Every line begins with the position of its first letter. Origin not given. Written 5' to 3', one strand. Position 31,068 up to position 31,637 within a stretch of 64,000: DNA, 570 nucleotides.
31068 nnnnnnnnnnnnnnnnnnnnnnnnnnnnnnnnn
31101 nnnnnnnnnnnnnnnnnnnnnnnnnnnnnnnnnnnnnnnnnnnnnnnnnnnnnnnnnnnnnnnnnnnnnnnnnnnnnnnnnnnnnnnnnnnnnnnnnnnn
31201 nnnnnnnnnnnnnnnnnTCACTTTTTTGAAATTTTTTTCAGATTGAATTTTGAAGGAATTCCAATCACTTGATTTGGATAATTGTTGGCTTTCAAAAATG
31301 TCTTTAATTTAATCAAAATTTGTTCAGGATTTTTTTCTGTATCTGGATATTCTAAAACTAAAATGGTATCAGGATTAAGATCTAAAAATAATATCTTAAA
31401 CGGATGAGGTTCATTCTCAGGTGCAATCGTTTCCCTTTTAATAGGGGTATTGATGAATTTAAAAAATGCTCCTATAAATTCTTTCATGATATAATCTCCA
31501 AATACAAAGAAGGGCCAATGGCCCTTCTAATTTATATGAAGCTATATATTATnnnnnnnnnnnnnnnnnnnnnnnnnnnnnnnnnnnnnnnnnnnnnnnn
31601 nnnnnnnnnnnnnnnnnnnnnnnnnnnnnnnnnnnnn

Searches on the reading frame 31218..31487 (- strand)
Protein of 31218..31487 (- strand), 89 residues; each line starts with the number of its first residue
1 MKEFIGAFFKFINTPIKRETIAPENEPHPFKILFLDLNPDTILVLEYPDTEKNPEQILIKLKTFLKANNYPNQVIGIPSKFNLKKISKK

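Call 3: search_protein_families(library=pfam, proteins=[window:31218-31487:-], max_evalue=1)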
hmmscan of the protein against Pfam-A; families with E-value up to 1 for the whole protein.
window:31218-31487:- (89 aa): 1 family
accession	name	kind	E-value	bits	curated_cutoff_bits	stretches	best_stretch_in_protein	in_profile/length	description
PF14536.11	DUF4441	-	0.012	16.2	24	1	1-75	4-57/116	Domain of unknown function (DUF4441)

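Call 4: search_protein_families(library=phrogs, proteins=[window:31218-31487:-], max_evalue=1)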
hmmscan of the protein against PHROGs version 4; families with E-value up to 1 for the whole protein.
window:31218-31487:- (89 aa): 0 families
